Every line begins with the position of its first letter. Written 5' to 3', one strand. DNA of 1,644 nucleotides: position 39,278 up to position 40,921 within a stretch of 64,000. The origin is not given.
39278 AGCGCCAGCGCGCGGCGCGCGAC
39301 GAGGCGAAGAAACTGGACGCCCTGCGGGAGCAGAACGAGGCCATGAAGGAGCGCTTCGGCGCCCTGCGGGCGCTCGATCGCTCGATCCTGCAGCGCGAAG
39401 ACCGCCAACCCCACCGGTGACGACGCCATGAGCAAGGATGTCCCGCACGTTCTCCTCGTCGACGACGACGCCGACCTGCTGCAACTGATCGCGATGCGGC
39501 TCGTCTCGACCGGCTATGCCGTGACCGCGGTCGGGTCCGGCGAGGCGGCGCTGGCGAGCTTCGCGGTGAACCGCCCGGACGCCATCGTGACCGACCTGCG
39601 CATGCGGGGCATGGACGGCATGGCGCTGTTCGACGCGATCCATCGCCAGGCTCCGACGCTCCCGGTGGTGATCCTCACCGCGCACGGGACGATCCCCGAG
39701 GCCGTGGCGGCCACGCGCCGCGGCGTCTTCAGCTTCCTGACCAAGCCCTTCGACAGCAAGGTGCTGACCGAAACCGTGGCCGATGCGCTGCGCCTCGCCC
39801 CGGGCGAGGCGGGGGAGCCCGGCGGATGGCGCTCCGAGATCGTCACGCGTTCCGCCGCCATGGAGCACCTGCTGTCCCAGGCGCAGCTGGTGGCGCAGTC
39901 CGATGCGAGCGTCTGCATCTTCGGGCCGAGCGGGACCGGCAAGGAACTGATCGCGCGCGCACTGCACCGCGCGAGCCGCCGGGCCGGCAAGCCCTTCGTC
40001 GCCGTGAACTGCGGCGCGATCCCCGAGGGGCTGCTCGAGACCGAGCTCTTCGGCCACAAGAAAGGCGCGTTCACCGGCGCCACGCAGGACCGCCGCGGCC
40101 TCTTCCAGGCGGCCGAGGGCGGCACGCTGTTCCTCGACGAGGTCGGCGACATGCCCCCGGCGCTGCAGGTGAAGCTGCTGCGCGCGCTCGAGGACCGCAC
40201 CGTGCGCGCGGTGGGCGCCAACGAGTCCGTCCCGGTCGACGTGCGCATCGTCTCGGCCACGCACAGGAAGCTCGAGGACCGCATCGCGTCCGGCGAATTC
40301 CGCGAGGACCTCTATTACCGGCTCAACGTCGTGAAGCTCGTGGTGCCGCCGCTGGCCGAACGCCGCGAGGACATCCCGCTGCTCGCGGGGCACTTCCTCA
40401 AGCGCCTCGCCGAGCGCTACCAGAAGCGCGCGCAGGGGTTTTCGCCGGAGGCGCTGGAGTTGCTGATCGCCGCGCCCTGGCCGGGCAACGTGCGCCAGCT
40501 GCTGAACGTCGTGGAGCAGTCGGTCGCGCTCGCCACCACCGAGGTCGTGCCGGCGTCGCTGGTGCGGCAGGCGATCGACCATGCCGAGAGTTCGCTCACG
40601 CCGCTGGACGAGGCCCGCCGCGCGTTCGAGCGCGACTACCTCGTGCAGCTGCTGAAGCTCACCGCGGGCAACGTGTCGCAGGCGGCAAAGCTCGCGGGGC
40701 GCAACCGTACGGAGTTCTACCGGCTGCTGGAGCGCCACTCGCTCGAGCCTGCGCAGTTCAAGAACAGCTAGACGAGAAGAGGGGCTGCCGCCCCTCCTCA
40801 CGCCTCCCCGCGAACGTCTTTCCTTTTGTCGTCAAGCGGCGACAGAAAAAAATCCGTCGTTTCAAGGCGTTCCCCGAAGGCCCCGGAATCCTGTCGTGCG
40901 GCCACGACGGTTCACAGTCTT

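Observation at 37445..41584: GlrK(QseE)-QseG-GlrR(QseF) module wired to a consensus sigma54 promoter and TGTC-N10-GAC(A/G) boxes that drive a glycine-zipper envelope protein instead of a glmY-type sRNA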

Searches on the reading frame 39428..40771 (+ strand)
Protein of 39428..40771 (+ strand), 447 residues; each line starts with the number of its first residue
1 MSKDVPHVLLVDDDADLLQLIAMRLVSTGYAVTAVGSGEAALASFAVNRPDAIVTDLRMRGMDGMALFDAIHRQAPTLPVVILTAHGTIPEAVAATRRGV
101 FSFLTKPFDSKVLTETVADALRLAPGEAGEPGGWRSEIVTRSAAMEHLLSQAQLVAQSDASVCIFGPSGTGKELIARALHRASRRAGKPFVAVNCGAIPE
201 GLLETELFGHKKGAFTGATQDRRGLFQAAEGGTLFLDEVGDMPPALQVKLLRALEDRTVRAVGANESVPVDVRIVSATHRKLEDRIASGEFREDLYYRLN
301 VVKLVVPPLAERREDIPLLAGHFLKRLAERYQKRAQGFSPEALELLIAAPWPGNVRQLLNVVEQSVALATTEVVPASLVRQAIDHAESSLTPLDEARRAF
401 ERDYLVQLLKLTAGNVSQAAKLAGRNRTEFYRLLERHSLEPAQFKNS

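Call 3: search_protein_families(library=pfam, proteins=[window:39428-40771:+], max_evalue=0.01)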
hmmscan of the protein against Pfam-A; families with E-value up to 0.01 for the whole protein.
window:39428-40771:+ (447 aa): 10 families
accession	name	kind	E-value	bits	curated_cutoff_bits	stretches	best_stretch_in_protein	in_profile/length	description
PF00158.32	Sigma54_activat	-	3.8e-71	238.6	20.2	1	138-304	1-167/168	Sigma-54 interaction domain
PF00072.30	Response_reg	-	7.7e-27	94.1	30.2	1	8-117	1-110/111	Response regulator receiver domain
PF25601.1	AAA_lid_14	-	2.8e-24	85.2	27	1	311-390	2-81/87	AAA+ ATPase lid domain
PF14532.12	Sigma54_activ_2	-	2.4e-21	76.9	25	1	140-309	2-138/138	Sigma-54 interaction domain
PF07728.20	AAA_5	-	1.5e-10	41.7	22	1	162-278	2-121/139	AAA domain (dynein-related subfamily)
PF00004.35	AAA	-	5.2e-05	24.1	21.2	1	162-279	1-109/131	ATPase family associated with various cellular activities (AAA)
PF02954.25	HTH_8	-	0.0001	22.4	22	1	397-434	2-39/42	Bacterial regulatory protein, Fis family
PF01078.27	Mg_chelatase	-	0.00012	22.1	20.3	0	217-275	93-153/207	Magnesium chelatase, subunit ChlI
PF13191.12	AAA_16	-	0.00035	21.6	32.6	1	138-257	2-123/167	AAA ATPase domain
PF07724.20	AAA_2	-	0.0041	17.6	27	1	160-260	4-105/166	AAA domain (Cdc48 subfamily)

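Call 4: search_protein_families(library=ncbifam, proteins=[window:39428-40771:+], max_evalue=0.01)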
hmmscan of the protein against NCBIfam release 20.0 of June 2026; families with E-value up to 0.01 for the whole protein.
window:39428-40771:+ (447 aa): 112 families (the best 25 are shown)
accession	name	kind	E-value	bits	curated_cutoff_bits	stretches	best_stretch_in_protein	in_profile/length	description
NF011695.0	PRK15115.1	equivalog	7.4e-186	618.2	763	1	1-446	2-445/445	two-component system response regulator GlrR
TIGR01818.1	ntrC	equivalog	4.1e-123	411.6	558.6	1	8-384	1-382/463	nitrogen regulation protein NR(I)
NF007689.0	PRK10365.1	equivalog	2.4e-119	399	760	1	1-428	1-433/441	sigma-54-dependent response regulator transcription factor ZraR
NF008469.0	PRK11361.1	equivalog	2.1e-118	395.9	714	1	7-442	6-459/461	acetoacetate metabolism transcriptional regulator AtoC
NF051870.1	NAssimRespRegNtrX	equivalog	4.5e-110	368.6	600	1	7-434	3-447/452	nitrogen assimilation response regulator NtrX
TIGR02915.1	PEP_resp_reg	equivalog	8.2e-110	367.7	502.6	1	8-439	1-444/445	PEP-CTERM-box response regulator transcription factor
NF008176.1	PRK10923.1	equivalog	1.1e-104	350.7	620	1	8-379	6-382/469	nitrogen regulation protein NR(I)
NF041946.1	LuxO_transreg_Vib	equivalog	1.1e-96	324.4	800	1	11-388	2-385/463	quorum-sensing sigma-54 dependent transcriptional regulator LuxO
TIGR01817.1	nifA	equivalog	5.1e-96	322.5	528.85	1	135-388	195-447/534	nif-specific transcriptional activator NifA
NF041552.1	TF_PrdR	equivalog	6e-96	322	795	1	136-435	267-574/577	sigma-54 dependent transcriptional regulator PrdR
NF038308.1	RNA_repair_RtcR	equivalog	1.4e-95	321.1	650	1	134-401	178-452/530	RNA repair transcriptional activator RtcR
NF003451.0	PRK05022.1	equivalog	6e-91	305.7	476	1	135-438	189-509/512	nitric oxide reductase transcriptional regulator NorR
NF050807.1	TransRegFlbDCaul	equivalog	1.6e-90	304.1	750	1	26-385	21-367/454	sigma-54-dependent transcriptional regulator FlbD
NF049963.1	RespRegFlgRCampy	domain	3.5e-90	302.9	750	1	10-424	5-414/429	fla regulon two-component system response regulator FlgR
NF011958.0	PRK15429.1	equivalog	6.8e-84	282.8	830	1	136-429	379-676/692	formate hydrogenlyase transcriptional activator FlhA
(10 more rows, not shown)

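Call 11: find_related_loci(query=window:39428-40771:+, collection=genome_contigs, flank=5000)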
Query window:39428-40771:+ (447 aa) in genome_contigs; peptide patterns used: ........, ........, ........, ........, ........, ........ (x = any residue, [..] = any of these).
600 stretches matched a pattern (row limit reached: there are more); 596 encode a relative of the query (tblastn E <= 1e-3); the best 80 are kept; 80 distinct loci.
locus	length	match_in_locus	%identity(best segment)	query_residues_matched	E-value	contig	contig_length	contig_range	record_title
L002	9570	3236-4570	78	1-445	0e+0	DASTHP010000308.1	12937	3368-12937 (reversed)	MAG TPA_asm: Burkholderiales bacterium isolate SMAG_U682 k141_236055, whole genome shotgun sequence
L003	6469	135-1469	76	1-445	0e+0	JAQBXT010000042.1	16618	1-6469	MAG: Proteobacteria bacterium isolate casp150-mb.292 NODE_9035_length_16618_cov_0.203705, whole genome shotgun sequence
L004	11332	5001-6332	78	1-444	0e+0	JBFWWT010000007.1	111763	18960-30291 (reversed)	MAG: Burkholderiales bacterium isolate CA_2019_TPBS_123 NODE_1538_length_111763_cov_120.845140_TPBS, whole genome shotgu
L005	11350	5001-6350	66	1-446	0e+0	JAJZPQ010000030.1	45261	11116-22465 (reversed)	MAG: Proteobacteria bacterium isolate SKS1.bin129 NODE_1355_length_45261_cov_6.080715, whole genome shotgun sequence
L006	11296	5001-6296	63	22-445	7e-175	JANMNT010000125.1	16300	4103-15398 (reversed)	MAG: Burkholderiales bacterium isolate OTE_58_metabat_300 OTE_58_k141_806143, whole genome shotgun sequence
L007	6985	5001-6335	61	8-445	4e-174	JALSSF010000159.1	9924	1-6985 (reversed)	MAG: Methylothermaceae bacterium isolate 356-308_metabat2_scaf2bin.038 356-308_scaffold_4616_c1, whole genome shotgun se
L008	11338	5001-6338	60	8-446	3e-168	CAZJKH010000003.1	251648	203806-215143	MAG TPA_asm: uncultured Methylococcales bacterium isolate binchicken_co30_101 genome assembly, contig: NODE_45_length_25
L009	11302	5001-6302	54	8-440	6e-156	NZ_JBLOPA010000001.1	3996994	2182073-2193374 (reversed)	Pseudoalteromonas sp. ASV78 1, whole genome shotgun sequence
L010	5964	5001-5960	60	8-324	5e-121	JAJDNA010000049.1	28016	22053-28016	MAG: Thiocapsa sp. isolate ALJrbin.11 k141_4873014, whole genome shotgun sequence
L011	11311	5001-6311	55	8-445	4e-150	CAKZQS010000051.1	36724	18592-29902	MAG TPA_asm: uncultured Ectothiorhodospiraceae bacterium isolate ERR2094164_bin.60_CONCOCT_v1.1_MAG genome assembly, con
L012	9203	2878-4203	42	8-439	7e-112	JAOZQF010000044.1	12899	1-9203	MAG: Desulfuromusa sp. isolate GMC4.metabat2.89 GMC4_6327_length_12899_cov_38.755139, whole genome shotgun sequence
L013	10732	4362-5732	41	1-433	1e-109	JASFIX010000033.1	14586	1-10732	MAG: Desulfobacterales bacterium isolate D0608S20remetaG_Bin_272 D0608S20remetaG_FD_scaffold_298_c1, whole genome shotgu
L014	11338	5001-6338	42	8-443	7e-108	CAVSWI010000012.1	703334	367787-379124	MAG: uncultured Acidobacteriota bacterium isolate MFD09222.bin.1.196 genome assembly, contig: contig_38981, whole genome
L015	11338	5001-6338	43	8-443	1e-107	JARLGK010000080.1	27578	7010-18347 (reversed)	MAG: Candidatus Acidiferrales bacterium isolate MAG_BO209 MetaBAT2_Bin_209_Oxic_k141_697969, whole genome shotgun sequen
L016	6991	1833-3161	43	4-435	2e-106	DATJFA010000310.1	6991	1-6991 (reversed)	MAG TPA_asm: Terriglobales bacterium isolate SMAG_U15447 k141_13269620, whole genome shotgun sequence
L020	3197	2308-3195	58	4-296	2e-108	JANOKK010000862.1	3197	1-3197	MAG: Betaproteobacteria bacterium isolate VAR_48_concoct_206 VAR_48_k141_4513139, whole genome shotgun sequence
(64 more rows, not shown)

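Call 41: search_protein_families(library=pfam, proteins=[L020:1612-2247:+, L010:4251-4976:+, L007:4412-4975:+, L008:4376-4975:+, L009:4426-4968:+, L005:4454-4990:+, L002:2683-3231:+], max_evalue=1)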
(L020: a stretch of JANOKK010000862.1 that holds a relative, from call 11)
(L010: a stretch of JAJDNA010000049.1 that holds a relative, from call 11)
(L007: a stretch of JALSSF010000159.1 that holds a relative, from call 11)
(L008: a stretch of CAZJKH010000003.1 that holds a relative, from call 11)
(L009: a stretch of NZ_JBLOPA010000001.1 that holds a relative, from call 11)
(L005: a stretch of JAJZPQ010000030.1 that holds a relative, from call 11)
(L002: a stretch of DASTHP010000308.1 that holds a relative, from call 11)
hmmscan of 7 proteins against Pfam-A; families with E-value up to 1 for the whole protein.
L020:1612-2247:+ (211 aa): 5 families
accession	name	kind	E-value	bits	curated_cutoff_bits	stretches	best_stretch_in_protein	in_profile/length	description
PF04508.17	Pox_A_type_inc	-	0.014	15.7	21.4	1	179-193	4-18/23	Viral A-type inclusion protein repeat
PF23933.1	DUF7269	-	0.021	15.3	29.1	1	101-180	39-115/162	Family of unknown function (DUF7269)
PF13600.11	DUF4140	-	0.16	12.8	27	1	163-206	52-95/98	N-terminal domain of unknown function (DUF4140)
PF01665.21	Rota_NSP3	-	0.2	11.1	25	1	153-198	139-184/311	Rotavirus non-structural protein NSP3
PF23991.1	DUF7310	-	0.55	11.2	40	0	159-204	20-72/83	Coiled-coil region of unknown function (DUF7310)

L010:4251-4976:+ (241 aa): 1 family
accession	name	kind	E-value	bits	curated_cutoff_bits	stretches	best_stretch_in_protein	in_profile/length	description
PF24611.2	Spectrin_Anc-1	-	0.0073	17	33.2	1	183-230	17-64/115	Nuclear anchorage protein 1, spectrin-like repeat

L007:4412-4975:+ (187 aa): 7 families
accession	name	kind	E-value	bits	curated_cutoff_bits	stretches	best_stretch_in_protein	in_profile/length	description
PF17675.6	APG6_N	-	0.0015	19.4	45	1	111-182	21-94/132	Apg6 coiled-coil region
PF25762.1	HAUS1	-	0.0023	18.2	40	1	91-176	79-163/236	HAUS augmin-like complex subunit 1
PF05837.17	CENP-H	-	0.022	15.1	29.9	1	95-176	32-117/202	Centromere protein H (CENP-H)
PF23379.1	DUF7096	-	0.08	13.2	27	1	135-177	125-167/208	Domain of unknown function (DUF7096)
PF10046.14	BLOC1_2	-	0.091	13.6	33.4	1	138-182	31-75/96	Biogenesis of lysosome-related organelles complex-1 subunit 2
PF19380.4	DUF5955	-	0.21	12.4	27.1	1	142-183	7-48/88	Family of unknown function (DUF5955)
PF13600.11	DUF4140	-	0.32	11.9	27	1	134-174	58-98/98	N-terminal domain of unknown function (DUF4140)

L008:4376-4975:+ (199 aa): 4 families
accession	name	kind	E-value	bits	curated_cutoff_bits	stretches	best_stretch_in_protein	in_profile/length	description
PF09787.14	Golgin_A5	-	0.0067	16.4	31.7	1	136-193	141-196/305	Golgin subfamily A member 5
PF23793.1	LysC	-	0.083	13.3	27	1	18-58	2-45/69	Rz1-like lysis system protein LysC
PF25450.1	Rab11-FIP3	-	0.12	13.2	31.9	1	144-193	38-87/125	Rab11-FIP3-like domain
PF04340.18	DUF484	-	0.16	12.1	24.2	1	135-195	48-106/219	Protein of unknown function, DUF484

L009:4426-4968:+ (180 aa): 0 families

L005:4454-4990:+ (178 aa): 4 families
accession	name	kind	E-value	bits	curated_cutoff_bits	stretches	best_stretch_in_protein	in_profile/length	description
PF14163.11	SieB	-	0.16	12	26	0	2-56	31-82/147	Super-infection exclusion protein B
PF21121.2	Nup49_C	-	0.18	12.8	28.5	1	130-170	40-78/87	Nucleoporin Nup49 C-terminal helical region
PF08609.16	Fes1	-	0.19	13.2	22.3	1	115-166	32-80/89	Nucleotide exchange factor Fes1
PF22105.2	DUF6943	-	0.33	11.5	27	1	117-169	79-131/131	Family of unknown function (DUF6943)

L002:2683-3231:+ (182 aa): 2 families
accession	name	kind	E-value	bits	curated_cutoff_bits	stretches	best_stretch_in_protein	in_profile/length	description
PF11932.13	DUF3450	-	0.39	10.4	32.6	1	115-168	15-96/241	Protein of unknown function (DUF3450)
PF06103.16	DUF948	-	0.4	11.3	37.2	0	119-162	22-69/89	Bacterial protein of unknown function (DUF948)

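Call 81: list_cluster_members(proteins=[P0001, P0241, window:39428-40771:+])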
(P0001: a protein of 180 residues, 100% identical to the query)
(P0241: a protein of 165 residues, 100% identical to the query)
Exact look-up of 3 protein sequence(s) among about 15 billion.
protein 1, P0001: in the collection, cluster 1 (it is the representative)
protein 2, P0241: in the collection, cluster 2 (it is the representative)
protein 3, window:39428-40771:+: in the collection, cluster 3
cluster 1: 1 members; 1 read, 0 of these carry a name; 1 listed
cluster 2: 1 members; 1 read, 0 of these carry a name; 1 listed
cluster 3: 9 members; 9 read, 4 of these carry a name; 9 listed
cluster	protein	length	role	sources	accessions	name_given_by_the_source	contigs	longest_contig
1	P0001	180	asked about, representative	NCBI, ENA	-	-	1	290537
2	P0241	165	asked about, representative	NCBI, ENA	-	-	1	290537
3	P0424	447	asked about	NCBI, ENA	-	-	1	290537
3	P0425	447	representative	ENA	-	-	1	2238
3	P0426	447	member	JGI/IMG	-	two-component system response regulator GlrR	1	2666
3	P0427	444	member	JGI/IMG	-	two-component system response regulator GlrR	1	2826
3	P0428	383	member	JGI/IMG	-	two-component system response regulator GlrR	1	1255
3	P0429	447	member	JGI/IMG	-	two-component system response regulator GlrR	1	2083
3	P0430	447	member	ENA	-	-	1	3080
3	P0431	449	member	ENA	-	-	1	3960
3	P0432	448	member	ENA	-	-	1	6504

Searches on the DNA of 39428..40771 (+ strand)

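Call 16: search_rna_families(sources=[L002, L003, L004, L005, L006, L007, L008, L009, L010, L011, L020], threshold=gathering)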
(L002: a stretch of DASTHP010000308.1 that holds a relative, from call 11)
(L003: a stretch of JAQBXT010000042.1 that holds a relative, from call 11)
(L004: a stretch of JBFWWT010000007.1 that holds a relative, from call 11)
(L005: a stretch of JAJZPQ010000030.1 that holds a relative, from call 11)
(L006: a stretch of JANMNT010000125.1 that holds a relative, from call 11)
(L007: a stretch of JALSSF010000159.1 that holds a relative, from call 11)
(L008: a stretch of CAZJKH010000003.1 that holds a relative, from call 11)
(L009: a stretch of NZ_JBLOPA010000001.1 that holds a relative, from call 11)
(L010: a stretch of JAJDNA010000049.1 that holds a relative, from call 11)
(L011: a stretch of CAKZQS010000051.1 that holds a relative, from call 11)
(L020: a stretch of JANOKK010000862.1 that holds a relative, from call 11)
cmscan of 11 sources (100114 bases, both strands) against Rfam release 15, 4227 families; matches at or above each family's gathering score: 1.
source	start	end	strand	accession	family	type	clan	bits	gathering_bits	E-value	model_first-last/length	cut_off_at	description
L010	2664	2745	+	RF00005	tRNA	Gene; tRNA;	CL00001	55.1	29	6.2e-09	1-71/71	no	tRNA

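Call 50: search_rna_families(source=L006, start=6500, end=6720, threshold=evalue, max_evalue=10)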
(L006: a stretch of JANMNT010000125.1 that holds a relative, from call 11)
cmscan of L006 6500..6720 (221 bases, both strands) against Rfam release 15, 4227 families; matches with E-value up to 10: 6.
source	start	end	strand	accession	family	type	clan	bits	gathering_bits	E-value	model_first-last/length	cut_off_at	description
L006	6601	6680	+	RF01733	atoC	Cis-reg;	-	16.6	50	1.5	1-93/93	no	atoC RNA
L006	6655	6685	+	RF04319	BTncRNA_FopS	Gene; sRNA;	-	14.4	56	6.5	41-71/71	no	Bacteroidetes FopS (family of paralogous sRNAs)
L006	6616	6689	+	RF00519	suhB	Gene; sRNA;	CL00108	13.8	41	1.6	1-77/77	no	Makes More Granules Regulator RNA (mmgR)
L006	6633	6679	-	RF03078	chrB-a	Cis-reg;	-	13.4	43.9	4.5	1-80/80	no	chrB-a RNA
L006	6567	6682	+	RF02837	anti-hemB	Gene; sRNA;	-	12.7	49.5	1.3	1-81/81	no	Burkholderia RNA 7 (anti-hemB)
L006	6658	6669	+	RF02975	DUF3800-XI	Gene; sRNA;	-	9.8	37.8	7.7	7-18/48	no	DUF3800-XI RNA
